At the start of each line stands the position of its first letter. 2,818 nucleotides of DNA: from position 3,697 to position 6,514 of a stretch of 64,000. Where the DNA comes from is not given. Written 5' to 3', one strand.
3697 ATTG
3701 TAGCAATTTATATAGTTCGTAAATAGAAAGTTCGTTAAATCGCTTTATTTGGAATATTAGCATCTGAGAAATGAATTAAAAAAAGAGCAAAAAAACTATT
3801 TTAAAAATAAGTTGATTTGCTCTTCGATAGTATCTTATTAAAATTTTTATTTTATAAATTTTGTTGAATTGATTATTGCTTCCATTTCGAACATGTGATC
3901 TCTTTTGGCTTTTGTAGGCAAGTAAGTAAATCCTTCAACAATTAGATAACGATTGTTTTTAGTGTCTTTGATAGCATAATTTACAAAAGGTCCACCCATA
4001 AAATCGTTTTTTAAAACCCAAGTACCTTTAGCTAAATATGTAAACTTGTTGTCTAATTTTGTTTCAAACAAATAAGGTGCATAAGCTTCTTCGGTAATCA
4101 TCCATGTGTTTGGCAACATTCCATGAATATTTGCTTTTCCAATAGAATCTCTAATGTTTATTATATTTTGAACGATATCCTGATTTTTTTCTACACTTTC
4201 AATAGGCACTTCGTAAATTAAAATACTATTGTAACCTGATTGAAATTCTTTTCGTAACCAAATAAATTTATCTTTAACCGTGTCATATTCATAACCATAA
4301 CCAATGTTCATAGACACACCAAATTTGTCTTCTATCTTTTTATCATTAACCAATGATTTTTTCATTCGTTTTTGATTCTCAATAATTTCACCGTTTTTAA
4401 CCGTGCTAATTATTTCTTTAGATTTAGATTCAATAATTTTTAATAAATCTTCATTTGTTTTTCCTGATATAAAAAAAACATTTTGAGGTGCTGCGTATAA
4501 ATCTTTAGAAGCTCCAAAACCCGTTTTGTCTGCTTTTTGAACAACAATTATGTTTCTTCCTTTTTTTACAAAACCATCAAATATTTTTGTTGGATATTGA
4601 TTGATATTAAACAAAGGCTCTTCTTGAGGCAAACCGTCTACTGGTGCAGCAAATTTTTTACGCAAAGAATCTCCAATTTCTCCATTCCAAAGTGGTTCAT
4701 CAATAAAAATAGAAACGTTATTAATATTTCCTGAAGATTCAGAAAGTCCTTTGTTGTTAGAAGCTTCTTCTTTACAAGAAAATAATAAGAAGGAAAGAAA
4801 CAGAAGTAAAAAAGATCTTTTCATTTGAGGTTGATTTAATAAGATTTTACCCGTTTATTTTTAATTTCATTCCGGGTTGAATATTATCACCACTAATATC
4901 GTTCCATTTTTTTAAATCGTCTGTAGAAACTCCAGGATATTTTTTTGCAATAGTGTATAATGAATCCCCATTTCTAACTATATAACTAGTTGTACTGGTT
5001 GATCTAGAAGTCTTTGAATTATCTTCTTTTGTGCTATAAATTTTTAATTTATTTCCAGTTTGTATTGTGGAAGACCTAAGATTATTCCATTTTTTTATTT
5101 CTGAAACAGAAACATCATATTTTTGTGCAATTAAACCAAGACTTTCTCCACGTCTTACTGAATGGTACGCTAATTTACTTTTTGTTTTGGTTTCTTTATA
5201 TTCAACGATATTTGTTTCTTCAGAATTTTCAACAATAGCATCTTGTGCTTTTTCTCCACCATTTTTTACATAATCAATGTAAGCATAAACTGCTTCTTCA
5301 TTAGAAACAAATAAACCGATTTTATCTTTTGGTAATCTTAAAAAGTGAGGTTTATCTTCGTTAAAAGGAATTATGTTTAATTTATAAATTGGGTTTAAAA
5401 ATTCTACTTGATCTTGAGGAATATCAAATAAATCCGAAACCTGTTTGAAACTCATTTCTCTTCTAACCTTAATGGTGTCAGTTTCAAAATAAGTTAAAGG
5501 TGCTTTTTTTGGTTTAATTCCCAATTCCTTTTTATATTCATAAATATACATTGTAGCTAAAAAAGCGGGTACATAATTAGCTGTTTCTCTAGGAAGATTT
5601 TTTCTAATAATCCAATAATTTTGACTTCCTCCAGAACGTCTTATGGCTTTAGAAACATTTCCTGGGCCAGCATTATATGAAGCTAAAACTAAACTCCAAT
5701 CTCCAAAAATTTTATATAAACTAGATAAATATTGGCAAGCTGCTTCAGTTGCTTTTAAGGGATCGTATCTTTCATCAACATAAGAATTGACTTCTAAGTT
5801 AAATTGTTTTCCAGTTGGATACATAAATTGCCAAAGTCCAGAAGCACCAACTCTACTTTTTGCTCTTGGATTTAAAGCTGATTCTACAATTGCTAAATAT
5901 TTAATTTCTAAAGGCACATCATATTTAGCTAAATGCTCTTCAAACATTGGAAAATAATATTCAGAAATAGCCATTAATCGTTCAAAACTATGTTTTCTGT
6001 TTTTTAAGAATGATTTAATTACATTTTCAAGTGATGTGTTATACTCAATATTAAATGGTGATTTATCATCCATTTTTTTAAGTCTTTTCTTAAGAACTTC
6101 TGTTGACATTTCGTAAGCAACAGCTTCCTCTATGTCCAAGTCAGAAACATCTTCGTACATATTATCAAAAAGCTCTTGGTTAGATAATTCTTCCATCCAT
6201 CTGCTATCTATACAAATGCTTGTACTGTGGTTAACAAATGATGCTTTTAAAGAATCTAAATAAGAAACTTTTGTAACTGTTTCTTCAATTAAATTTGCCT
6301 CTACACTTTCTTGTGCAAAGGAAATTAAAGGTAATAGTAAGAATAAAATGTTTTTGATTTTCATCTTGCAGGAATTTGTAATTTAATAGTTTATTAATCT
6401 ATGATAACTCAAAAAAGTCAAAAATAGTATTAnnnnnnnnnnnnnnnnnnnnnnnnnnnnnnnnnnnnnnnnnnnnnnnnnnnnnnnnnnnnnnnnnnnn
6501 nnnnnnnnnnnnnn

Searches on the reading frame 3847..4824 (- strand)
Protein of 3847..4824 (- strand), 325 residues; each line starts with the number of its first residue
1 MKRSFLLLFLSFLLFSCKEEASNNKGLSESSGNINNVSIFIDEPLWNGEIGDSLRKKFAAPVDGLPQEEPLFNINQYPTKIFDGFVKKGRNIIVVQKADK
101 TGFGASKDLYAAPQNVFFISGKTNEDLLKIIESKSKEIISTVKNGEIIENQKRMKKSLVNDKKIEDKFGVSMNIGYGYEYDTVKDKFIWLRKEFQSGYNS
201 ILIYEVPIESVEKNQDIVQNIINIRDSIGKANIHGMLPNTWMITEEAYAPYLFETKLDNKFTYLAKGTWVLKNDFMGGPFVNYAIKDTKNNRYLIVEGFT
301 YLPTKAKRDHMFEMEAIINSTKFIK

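Call 63: search_protein_families(library=pfam, proteins=[window:3847-4824:-], max_evalue=0.001)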
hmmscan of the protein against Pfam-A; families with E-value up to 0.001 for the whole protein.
window:3847-4824:- (325 aa): 1 family
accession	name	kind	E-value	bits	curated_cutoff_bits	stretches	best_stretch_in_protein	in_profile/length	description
PF16125.10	DUF4837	-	1.9e-94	316.4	25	1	30-320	1-295/295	Domain of unknown function (DUF4837)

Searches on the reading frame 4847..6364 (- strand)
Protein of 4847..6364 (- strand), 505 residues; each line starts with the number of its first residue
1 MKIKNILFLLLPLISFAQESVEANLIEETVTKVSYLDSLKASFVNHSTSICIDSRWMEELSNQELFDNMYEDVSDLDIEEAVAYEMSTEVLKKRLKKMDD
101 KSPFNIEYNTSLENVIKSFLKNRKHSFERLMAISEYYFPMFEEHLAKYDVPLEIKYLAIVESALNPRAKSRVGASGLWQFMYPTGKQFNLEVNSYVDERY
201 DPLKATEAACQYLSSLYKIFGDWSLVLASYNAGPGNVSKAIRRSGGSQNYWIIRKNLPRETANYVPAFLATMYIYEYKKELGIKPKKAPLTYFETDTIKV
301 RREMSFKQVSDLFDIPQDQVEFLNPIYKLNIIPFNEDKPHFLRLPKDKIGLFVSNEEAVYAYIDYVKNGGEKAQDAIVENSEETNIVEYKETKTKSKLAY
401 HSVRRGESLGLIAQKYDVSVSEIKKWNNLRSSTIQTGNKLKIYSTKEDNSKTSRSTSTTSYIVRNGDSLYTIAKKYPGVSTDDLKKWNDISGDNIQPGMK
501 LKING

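Call 63: search_protein_families(library=pfam, proteins=[window:4847-6364:-], max_evalue=0.001)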
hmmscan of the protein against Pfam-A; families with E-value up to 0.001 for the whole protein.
window:4847-6364:- (505 aa): 4 families
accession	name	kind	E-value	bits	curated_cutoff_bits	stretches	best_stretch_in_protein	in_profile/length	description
PF01464.25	SLT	-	3.3e-30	104.5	21.3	1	146-248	9-112/117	Transglycosylase SLT domain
PF01476.26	LysM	-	3.6e-29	100.9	20.9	2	461-503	1-42/43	LysM domain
PF23473.1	LysM3_LYK4_5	-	1.8e-06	28.3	29.3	0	460-497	4-40/48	LYK4/5 LysM3 domain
PF23472.1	LysM2_CERK1_LYK3_4_5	-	7.5e-05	23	27.4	1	458-503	5-53/56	LYK3/4/5 LysM2 domain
